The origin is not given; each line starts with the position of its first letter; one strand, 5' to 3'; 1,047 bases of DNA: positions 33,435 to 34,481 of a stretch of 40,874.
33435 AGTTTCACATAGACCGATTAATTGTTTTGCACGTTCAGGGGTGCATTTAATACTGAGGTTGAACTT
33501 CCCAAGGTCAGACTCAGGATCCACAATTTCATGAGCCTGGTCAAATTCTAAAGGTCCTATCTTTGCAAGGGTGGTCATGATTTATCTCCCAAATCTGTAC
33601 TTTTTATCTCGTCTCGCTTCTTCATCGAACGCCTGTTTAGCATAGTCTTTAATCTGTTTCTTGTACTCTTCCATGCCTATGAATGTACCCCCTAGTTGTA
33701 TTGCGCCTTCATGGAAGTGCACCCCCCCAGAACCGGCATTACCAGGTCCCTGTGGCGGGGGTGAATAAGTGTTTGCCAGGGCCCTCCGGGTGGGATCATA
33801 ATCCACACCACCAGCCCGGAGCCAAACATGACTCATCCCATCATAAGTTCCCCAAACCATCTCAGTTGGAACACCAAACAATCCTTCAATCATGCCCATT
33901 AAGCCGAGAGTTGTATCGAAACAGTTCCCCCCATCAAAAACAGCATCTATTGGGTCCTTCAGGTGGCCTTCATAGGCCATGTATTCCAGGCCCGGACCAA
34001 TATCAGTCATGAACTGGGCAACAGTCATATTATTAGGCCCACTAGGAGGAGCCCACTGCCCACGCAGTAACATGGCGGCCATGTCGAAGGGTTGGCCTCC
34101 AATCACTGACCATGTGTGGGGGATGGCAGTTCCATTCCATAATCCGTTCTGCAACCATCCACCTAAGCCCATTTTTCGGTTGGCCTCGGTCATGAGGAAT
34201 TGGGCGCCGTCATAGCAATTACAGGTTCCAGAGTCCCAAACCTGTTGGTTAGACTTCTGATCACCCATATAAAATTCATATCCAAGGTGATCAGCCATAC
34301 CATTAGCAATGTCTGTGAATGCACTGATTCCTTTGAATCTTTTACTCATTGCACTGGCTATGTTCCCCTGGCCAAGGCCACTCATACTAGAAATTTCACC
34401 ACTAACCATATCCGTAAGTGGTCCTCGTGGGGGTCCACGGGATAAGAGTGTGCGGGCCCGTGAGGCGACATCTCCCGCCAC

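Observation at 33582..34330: Tape measure protein ends in two transglutaminase-like cysteine-peptidase cores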

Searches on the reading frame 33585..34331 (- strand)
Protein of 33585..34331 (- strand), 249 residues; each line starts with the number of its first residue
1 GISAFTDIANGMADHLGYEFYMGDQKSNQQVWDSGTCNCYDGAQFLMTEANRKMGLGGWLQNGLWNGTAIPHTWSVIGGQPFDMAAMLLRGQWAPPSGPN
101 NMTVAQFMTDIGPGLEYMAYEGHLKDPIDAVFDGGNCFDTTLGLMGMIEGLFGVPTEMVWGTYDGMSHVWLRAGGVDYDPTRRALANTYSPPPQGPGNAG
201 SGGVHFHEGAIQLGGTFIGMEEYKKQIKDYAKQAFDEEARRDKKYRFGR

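Call 5: search_protein_families(library=pfam, proteins=[window:33585-34331:-], max_evalue=1)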
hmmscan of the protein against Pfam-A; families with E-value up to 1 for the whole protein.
window:33585-34331:- (249 aa): 1 family
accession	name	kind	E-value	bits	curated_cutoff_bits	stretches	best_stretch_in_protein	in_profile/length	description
PF23827.1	DUF7197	-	0.012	15.7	27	1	220-243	83-106/245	Family of unknown function (DUF7197)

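Call 6: search_protein_families(library=phrogs, proteins=[window:33585-34331:-], max_evalue=0.1)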
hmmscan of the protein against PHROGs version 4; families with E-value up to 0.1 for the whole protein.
window:33585-34331:- (249 aa): 1 family
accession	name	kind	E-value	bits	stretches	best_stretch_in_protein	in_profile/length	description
phrog_38386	-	unknown function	0.0011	17.2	1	4-96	1493-1584/1703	-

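Call 8: search_dna_similar(query=window:33585-34331:-, collection=phages, mode=protein, max_evalue=0.01)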
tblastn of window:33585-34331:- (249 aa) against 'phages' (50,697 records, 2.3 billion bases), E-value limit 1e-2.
Records with a match: 3; places in all: 3; records where one place covers at least 80% of the query: 0.
Best place of each record, by identity: <60% 3.
By first word of the organism name: Caudoviricetes 2; Methanobrevibacter 1.
By host as written in the record: Methanobacteriales 2; Methanobrevibacter smithii ATCC 35061 (PS) 1.
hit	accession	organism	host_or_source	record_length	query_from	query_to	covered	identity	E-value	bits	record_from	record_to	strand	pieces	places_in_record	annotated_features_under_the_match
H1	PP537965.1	Methanobrevibacter smithii tailed virus 1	Methanobrevibacter smithii ATCC 35061 ...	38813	18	91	30%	37.8%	3e-5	50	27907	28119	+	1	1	putative tape measure protein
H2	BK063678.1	Caudoviricetes sp. vir249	Methanobacteriales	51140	5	97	37%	29.5%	2e-3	45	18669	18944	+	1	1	tail tape measure protein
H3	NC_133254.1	Caudoviricetes sp. vir249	Methanobacteriales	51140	5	97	37%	29.5%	2e-3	45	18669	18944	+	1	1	tail tape measure protein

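Call 12: find_homologous_proteins(query=window:33585-34331:-, max_evalue=0.001)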
Query window:33585-34331:- (249 aa): 5 proteins with E <= 0.001 among 223 candidates.
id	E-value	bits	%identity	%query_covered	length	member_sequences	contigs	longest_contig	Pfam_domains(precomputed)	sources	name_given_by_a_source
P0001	1.2e-101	358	64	100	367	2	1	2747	-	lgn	-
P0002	2.0e-95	337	61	99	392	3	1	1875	-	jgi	-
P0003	1.5e-85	305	56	99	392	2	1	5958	-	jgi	jgi:hypothetical protein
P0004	9.6e-58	214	67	57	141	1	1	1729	-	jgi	jgi:hypothetical protein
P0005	2.0e-41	160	55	57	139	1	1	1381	-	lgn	-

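Call 16: search_solved_structures(query=A1, max_evalue=10, show_alignments=3)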
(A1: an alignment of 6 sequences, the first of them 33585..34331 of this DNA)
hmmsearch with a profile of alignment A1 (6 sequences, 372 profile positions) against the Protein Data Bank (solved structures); distinct sequences matched with E-value up to 10: 3.
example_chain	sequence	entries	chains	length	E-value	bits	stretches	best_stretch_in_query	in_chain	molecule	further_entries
7muc_AF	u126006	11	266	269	0.64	12.3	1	12-88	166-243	DotF | IcmG (DotF)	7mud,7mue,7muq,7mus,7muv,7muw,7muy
8j6h_A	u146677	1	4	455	1.8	10.8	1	282-331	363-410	IMP-specific 5'-nucleotidase 1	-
8jb3_A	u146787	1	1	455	1.8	10.8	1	282-331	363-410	IMP-specific 5'-nucleotidase 1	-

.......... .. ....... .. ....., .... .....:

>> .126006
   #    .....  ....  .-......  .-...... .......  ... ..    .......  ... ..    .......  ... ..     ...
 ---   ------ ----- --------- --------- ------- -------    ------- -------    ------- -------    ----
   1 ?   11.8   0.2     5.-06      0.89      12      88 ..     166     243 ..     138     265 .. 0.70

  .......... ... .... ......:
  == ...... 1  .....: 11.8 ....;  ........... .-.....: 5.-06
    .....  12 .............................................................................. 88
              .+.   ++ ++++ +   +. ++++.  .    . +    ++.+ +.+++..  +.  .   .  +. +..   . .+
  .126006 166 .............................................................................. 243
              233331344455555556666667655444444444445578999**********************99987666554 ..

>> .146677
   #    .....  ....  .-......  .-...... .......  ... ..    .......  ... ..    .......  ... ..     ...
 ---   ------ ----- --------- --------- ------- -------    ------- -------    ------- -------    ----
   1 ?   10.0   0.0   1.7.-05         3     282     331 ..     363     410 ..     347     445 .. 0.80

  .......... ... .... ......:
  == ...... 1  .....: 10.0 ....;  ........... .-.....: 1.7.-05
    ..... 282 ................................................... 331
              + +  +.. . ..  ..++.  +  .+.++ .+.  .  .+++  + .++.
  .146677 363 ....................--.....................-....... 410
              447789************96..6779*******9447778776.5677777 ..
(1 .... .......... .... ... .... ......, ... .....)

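Call 17: get_annotated_region(hit=H1, flank=6000)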
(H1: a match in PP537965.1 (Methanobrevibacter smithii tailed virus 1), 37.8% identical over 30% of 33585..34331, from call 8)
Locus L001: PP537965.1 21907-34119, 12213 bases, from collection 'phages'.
description: Methanobrevibacter smithii tailed virus 1, complete genome.
organism: Methanobrevibacter smithii tailed virus 1 (NCBI taxid 3148917)
taxonomy: Viruses; Duplodnaviria; Heunggongvirae; Uroviricota; Caudoviricetes
host: Methanobrevibacter smithii ATCC 35061 (PS); source: -; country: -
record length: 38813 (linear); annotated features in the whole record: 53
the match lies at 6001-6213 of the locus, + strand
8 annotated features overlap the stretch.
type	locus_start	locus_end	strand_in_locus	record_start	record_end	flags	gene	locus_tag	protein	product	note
CDS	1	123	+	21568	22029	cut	-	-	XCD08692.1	hypothetical protein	-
CDS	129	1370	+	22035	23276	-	-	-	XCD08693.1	putative tail tube protein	-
CDS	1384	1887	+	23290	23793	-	-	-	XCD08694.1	hypothetical protein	-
CDS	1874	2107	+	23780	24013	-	-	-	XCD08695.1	hypothetical protein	-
CDS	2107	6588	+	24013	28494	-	-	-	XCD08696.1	putative tape measure protein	-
CDS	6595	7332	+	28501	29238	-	-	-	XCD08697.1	hypothetical protein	-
CDS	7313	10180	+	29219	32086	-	-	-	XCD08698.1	hypothetical protein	-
CDS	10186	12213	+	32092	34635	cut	-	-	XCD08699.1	hypothetical protein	-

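Call 25: predict_structure(alignment_id=A1)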
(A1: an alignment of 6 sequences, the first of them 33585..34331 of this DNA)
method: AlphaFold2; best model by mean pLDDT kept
length: 249 residues; sequences in the alignment: 6
mean_pLDDT: 48.9   pTM: 0.44
mean pLDDT of the five models: 48.9, 41.3, 39.3, 38.5, 37.7
residues with pLDDT >= 90: 0; 70-90: 7; 50-70: 109; < 50: 133
segments of 3 or more residues with pLDDT < 50: 1-37, 52-56, 96-102, 110-135, 149-151, 182-194, 196-210, 212-223, 245-249
pLDDT, mean of each block of 10 residues (from residue 1): 35 38 41 45 53 48 57 60 57 46 53 42 40 48 53 61 58 69 45 44 37 40 52 54 46
secondary structure, 60 per line:
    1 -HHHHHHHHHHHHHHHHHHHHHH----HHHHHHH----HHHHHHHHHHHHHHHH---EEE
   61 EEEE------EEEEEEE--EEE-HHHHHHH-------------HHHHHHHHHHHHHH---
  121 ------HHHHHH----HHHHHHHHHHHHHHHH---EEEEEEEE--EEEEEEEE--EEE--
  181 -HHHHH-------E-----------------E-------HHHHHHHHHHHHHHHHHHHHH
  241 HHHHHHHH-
elements in order: H2-23 H28-34 H39-54 E58-64 E71-77 E80-82 H84-90 H104-117 H127-132 H137-152 E156-163 E166-173 E176-178 H182-186 H220-248

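Call 26: search_protein_representatives(alignment_id=A1)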
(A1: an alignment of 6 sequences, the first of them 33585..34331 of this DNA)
Query: 6 sequences, 372 profile positions. Proteins with E-value up to 0.001 (for the whole library): 223; up to 1e-10: 121; up to 1e-30: 25. The best 150 are listed.
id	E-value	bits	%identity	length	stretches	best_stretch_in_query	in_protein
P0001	8.2e-185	630.6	-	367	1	18-371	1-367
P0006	1.1e-175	600.6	-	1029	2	1-372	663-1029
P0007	7.4e-174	594.6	-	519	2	1-372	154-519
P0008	2.2e-170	583.2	-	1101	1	1-371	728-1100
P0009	2.2e-167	573.3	-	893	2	1-372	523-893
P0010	2.1e-155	533.9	-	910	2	1-372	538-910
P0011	3.0e-144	497.2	-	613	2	1-362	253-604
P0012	3.3e-143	493.7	-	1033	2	1-371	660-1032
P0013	1.3e-138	478.6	-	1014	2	1-356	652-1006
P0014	3.5e-128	444.3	-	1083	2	2-360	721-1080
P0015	3.0e-122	424.8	-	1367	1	2-365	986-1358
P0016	8.6e-119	413.4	-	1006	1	3-358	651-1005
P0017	5.4e-116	404.2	-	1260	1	3-363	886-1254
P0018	2.5e-103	362.5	-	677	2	218-360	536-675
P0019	2.1e-99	349.6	-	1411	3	2-222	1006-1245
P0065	2.5e-17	79.5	-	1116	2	113-224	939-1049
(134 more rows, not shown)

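Call 34: search_protein_families(library=pfam, alignment_id=A2, max_evalue=1)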
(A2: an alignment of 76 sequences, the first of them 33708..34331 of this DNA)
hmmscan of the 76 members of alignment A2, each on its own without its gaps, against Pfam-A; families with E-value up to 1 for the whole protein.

A. member 1, window:33708-34331:- (208 aa): 0 families

B. families by the number of members that match (of 76 scanned): 20 families
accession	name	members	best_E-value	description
PF01841.26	Transglut_core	43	3.1e-08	Transglutaminase-like superfamily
PF24585.1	YunG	10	0.001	YunG protein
PF12386.14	Peptidase_C71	9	0.00099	Pseudomurein endo-isopeptidase Pei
PF13471.12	Transglut_core3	5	0.0082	Transglutaminase-like superfamily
PF24656.1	CEPT76_peptidase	4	0.0059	CEP76 peptidase-like domain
PF09693.15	Phage_XkdX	1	0.0092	Phage uncharacterised protein (Phage_XkdX)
PF05997.17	Nop52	1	0.022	Nucleolar protein,Nop52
PF00173.33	Cyt-b5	1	0.033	Cytochrome b5-like Heme/Steroid binding domain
PF10566.15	Glyco_hydro_97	1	0.041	Glycoside hydrolase 97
PF05612.17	Leg1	1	0.074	Leg1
PF24698.1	DUF7662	1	0.077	Domain of unknown function (DUF7662)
PF04218.19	CENP-B_N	1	0.1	CENP-B N-terminal DNA-binding domain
PF07661.19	MORN_2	1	0.11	MORN repeat variant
PF24591.1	Phage_YunG-like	1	0.12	Phage YunG-like protein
PF13664.11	DUF4149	1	0.13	Domain of unknown function (DUF4149)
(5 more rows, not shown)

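Call 36: search_solved_structures(query=A2, max_evalue=10, show_alignments=4)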
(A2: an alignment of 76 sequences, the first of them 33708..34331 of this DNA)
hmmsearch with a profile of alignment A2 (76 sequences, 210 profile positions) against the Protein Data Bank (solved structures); distinct sequences matched with E-value up to 10: 6.
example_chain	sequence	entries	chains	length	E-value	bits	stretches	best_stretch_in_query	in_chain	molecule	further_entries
8jx4_A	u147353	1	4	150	0.00025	24.1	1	101-166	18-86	PeiW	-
8z4f_B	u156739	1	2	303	0.0047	19.9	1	105-166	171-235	Pseudomurein endosiopeptidase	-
8j07_7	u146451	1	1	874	0.27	14.2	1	129-167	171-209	Dynein regulatory complex subunit 7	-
9fqr_Qy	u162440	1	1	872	0.42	13.5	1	132-167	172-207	Dynein regulatory complex subunit 7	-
9y6s_8G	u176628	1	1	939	0.55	13.1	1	132-167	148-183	Transglutaminase-like domain-containing protein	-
3isr_A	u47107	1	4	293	1.4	11.8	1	110-164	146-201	Transglutaminase-like enzymes, putative cysteine protease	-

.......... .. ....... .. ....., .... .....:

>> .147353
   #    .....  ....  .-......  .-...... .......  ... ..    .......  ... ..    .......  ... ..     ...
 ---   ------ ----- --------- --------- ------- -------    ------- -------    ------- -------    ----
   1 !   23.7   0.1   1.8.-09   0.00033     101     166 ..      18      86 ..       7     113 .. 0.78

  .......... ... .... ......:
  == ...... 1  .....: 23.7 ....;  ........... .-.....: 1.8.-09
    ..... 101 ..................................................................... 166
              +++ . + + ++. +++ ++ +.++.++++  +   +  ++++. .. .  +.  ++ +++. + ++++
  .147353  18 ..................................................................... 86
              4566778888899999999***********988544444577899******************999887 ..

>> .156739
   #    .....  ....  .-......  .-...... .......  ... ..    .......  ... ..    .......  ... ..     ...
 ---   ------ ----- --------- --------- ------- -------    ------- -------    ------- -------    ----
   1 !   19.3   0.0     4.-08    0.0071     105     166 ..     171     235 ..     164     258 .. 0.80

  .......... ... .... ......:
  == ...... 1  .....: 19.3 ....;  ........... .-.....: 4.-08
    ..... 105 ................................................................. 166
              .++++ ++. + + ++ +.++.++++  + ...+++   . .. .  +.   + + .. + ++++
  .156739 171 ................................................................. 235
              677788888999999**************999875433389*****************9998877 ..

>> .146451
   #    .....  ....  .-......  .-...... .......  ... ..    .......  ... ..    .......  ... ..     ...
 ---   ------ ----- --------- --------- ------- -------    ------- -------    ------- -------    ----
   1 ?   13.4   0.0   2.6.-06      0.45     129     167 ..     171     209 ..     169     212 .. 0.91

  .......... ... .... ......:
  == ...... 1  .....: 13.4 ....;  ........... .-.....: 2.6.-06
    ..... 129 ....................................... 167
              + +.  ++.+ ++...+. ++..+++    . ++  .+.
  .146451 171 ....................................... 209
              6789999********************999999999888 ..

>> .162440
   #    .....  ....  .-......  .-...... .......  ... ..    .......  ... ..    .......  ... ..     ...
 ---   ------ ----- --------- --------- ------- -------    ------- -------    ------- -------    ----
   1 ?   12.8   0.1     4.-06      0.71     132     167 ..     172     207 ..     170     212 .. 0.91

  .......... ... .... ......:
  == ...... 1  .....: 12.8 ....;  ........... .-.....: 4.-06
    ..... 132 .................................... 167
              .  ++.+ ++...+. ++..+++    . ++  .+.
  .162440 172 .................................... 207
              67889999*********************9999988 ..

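Call 39: find_related_loci(query=A1, collection=genome_contigs, flank=3000)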
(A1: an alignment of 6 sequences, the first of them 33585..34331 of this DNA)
Query A1 (249 aa) in genome_contigs; peptide patterns used: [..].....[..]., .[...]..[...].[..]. (x = any residue, [..] = any of these).
47 stretches matched a pattern; 1 encode a relative of the query (tblastn E <= 1e-3); 1 distinct loci.
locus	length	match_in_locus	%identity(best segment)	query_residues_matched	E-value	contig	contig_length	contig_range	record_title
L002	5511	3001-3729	56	1-248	3e-87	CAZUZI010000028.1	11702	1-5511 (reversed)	MAG TPA_asm: uncultured Candidatus Saccharibacteria bacterium isolate binchicken_co117_311 genome assembly, contig: NODE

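Call 43: predict_structure(alignment_id=A2)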
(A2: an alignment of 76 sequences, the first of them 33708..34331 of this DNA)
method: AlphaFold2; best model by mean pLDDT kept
length: 208 residues; sequences in the alignment: 76
mean_pLDDT: 90.6   pTM: 0.64
mean pLDDT of the five models: 90.6, 90.6, 90.3, 89.9, 89.1
residues with pLDDT >= 90: 152; 70-90: 39; 50-70: 17; < 50: 0
segments of 3 or more residues with pLDDT < 50: none
pLDDT, mean of each block of 10 residues (from residue 1): 93 95 93 96 97 96 80 94 93 77 86 92 96 96 95 95 94 98 96 75 59
secondary structure, 60 per line:
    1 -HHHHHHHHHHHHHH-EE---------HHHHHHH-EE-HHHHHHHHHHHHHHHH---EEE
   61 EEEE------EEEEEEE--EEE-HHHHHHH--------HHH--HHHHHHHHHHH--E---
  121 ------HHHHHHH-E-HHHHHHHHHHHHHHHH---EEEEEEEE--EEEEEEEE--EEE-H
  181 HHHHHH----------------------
elements in order: H2-15 H28-34 H39-54 E58-64 E71-77 E80-82 H84-90 H104-114 H127-133 H137-152 E156-163 E166-173 E176-178 H180-186

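Call 46: fold_search(model_id=the predicted structure, library=pdb)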
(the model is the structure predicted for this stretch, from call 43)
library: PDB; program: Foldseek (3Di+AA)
matches with E <= 10: 299; with E <= 0.001: 0
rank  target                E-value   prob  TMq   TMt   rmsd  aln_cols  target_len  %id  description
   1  4xz7_B                8.5e-03  1.00  0.34  0.20   6.6       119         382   13  Crystal structure of a TGase (released 2015-06-24)
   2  3isr_C                1.6e-02  1.00  0.34  0.26   4.7       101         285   16  The Crystal Structure of a Putative Cysteine Protease from Cytophaga hutchinsonii to 1.9A (released 2009-09-08)
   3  3isr_B                2.1e-02  1.00  0.35  0.26   4.5       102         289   16  The Crystal Structure of a Putative Cysteine Protease from Cytophaga hutchinsonii to 1.9A (released 2009-09-08)
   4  3isr_A                2.1e-02  1.00  0.33  0.25   4.7        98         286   15  The Crystal Structure of a Putative Cysteine Protease from Cytophaga hutchinsonii to 1.9A (released 2009-09-08)
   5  9y6s_8G               7.3e-02  0.98  0.28  0.10   7.9        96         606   14  96-nm repeat of the Leishmania tarentolae doublet microtubule (released 2025-12-17)
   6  7ob6_B                1.0e-01  0.97  0.26  0.25   3.6        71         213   14  CPR-C4 - a conserved novel protease from the Candidate Phyla Radiation (released 2022-04-27)
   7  2n3f_MODEL_1_A        2.0e-01  0.12  0.17  0.22  17.9       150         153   12  Solution structure of both dsRBDs of DRB4 along with linker (viz. DRB4(1-153)) (released 2016-09-07)
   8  7pjo_AAA              2.2e-01  0.94  0.26  0.26   3.4        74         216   15  Crystal form 3 of CPR-C4: a cysteine protease from the Candidate Phyla Radiation (released 2022-07-06)
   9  7pjo_BBB              2.4e-01  0.92  0.26  0.25   3.7        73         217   14  Crystal form 3 of CPR-C4: a cysteine protease from the Candidate Phyla Radiation (released 2022-07-06)
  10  7ob7                  2.9e-01  0.89  0.25  0.25   3.8        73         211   15  CPR-C4 - novel protease from the Candidate Phyla Radiation (CPR) (released 2022-04-27)
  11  4fgo                  3.7e-01  0.85  0.30  0.33   2.8        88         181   17  Legionella pneumophila LapG (calcium-bound) (released 2012-06-20)
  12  9gc3_A                3.9e-01  0.08  0.21  0.12  12.1       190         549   14  yeast TFIIIC TauB subcomplex bound to a tRNA gene (released 2024-11-27)
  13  7ob6_A                4.7e-01  0.75  0.26  0.24   5.5        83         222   12  CPR-C4 - a conserved novel protease from the Candidate Phyla Radiation (released 2022-04-27)
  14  9asq_B                5.3e-01  0.04  0.16  0.15  17.0       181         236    9  Human Drosha, DGCR8 and SRSF3 in complex with Pri-let-7f1 (released 2024-09-04)
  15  8qqi_B                9.6e-01  0.06  0.16  0.10   9.0       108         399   15  E.coli DNA gyrase in complex with 217 bp substrate DNA and LEI-800 (released 2024-06-19)
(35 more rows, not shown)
